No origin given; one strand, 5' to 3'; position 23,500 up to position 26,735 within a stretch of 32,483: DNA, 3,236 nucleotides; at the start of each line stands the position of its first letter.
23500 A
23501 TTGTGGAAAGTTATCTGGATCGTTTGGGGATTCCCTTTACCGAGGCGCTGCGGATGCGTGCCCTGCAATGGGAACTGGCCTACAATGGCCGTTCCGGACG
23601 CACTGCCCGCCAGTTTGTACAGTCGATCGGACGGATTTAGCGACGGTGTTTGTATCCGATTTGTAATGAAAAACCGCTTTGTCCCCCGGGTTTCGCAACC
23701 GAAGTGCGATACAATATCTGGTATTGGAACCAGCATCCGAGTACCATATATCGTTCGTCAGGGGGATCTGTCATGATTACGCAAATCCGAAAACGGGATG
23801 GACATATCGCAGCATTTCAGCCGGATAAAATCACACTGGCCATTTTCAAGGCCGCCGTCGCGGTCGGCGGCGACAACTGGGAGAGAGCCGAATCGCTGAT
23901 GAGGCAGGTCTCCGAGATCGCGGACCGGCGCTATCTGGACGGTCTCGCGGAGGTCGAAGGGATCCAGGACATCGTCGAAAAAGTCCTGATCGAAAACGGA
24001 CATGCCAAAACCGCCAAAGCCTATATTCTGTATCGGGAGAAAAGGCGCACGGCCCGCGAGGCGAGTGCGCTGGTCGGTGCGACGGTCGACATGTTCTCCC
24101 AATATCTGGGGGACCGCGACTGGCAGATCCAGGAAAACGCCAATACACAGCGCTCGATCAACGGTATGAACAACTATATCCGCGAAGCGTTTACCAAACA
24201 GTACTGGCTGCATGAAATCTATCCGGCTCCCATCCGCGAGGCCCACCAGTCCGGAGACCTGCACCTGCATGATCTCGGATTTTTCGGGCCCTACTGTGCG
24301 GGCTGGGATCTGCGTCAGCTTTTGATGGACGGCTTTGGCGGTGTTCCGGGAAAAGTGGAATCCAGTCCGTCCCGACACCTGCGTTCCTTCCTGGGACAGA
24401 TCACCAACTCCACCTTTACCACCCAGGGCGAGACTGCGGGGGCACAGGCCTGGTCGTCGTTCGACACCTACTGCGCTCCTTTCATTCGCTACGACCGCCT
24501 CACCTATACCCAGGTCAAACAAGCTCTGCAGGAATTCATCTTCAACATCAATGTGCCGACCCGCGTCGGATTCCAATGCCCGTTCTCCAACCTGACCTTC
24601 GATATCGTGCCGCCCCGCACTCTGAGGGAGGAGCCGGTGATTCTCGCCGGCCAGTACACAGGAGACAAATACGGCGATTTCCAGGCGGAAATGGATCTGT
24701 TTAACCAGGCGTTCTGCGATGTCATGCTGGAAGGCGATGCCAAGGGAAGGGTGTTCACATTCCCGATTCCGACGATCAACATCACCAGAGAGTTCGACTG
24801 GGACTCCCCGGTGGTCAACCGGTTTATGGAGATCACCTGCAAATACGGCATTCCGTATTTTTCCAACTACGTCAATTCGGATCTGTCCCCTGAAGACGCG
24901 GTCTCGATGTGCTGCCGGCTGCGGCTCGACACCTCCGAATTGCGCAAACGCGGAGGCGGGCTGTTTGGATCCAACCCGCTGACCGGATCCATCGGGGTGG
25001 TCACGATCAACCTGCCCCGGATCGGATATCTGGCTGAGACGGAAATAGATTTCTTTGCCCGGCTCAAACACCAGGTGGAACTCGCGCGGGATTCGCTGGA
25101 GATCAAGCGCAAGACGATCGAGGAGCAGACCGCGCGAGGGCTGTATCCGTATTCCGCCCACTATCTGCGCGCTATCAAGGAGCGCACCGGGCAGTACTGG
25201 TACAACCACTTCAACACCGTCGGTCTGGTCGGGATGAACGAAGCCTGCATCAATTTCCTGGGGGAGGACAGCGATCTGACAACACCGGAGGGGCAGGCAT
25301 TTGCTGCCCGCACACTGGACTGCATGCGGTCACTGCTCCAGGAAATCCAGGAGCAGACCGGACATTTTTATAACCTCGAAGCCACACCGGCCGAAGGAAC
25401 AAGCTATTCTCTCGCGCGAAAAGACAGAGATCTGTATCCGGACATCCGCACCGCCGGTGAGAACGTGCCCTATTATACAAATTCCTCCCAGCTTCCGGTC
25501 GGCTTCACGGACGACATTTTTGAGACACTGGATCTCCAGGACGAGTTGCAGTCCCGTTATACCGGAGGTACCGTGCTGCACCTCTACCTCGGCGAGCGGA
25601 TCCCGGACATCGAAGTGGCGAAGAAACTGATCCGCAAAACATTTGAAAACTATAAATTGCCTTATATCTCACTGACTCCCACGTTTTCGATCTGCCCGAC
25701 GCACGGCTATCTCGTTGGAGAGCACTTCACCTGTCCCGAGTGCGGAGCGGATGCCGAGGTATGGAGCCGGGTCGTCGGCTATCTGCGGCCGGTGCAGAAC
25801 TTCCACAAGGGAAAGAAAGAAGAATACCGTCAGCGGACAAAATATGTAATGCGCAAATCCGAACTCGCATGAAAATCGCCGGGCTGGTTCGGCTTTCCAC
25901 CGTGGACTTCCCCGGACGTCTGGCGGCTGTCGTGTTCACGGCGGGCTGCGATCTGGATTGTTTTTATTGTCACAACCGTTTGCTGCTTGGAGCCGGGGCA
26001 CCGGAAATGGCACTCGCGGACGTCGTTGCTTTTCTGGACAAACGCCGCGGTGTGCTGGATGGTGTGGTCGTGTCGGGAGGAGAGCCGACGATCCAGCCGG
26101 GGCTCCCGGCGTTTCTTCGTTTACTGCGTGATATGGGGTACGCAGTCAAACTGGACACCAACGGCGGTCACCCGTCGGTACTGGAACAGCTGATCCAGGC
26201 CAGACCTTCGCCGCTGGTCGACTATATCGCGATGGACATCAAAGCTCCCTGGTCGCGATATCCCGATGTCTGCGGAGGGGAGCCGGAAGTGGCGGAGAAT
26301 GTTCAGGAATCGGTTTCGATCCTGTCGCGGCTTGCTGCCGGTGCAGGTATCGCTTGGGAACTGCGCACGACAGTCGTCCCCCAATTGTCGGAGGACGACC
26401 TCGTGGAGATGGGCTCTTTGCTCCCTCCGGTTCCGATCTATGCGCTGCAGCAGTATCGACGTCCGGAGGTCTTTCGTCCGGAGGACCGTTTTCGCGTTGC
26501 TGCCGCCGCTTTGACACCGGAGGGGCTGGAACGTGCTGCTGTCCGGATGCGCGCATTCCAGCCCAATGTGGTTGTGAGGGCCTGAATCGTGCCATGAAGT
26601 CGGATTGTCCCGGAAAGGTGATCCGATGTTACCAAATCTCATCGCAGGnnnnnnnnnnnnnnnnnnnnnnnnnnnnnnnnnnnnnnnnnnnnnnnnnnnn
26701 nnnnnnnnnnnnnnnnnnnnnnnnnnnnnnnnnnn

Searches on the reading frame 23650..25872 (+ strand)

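Call 65: search_protein_families(library=pfam, proteins=[window:23650-25872:+], max_evalue=0.00001)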
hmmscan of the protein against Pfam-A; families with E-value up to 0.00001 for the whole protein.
window:23650-25872:+ (740 aa): 2 families
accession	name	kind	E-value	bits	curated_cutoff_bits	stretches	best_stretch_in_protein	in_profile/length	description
PF13597.11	NRDD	-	1.7e-188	628.2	26.2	1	162-732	1-562/562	Anaerobic ribonucleoside-triphosphate reductase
PF03477.21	ATP-cone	-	5.9e-20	72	25.8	1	45-133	2-87/88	ATP cone domain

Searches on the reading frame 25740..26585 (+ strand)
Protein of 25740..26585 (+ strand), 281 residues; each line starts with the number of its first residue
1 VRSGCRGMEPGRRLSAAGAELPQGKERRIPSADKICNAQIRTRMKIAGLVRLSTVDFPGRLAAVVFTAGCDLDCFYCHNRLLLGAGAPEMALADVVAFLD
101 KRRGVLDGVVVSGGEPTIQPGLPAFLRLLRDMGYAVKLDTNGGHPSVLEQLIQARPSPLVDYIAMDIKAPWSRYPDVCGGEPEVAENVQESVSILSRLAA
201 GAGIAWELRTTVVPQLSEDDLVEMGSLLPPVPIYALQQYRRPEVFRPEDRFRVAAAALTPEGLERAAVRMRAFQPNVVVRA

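Call 65: search_protein_families(library=pfam, proteins=[window:25740-26585:+], max_evalue=0.00001)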
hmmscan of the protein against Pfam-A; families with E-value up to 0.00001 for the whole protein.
window:25740-26585:+ (281 aa): 2 families
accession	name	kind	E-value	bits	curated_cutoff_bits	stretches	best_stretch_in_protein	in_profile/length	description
PF04055.27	Radical_SAM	-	3.3e-15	57.1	29.5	1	64-224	1-162/166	Radical SAM superfamily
PF13353.11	Fer4_12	-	6.8e-06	26.9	22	0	63-132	8-77/137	4Fe-4S single cluster domain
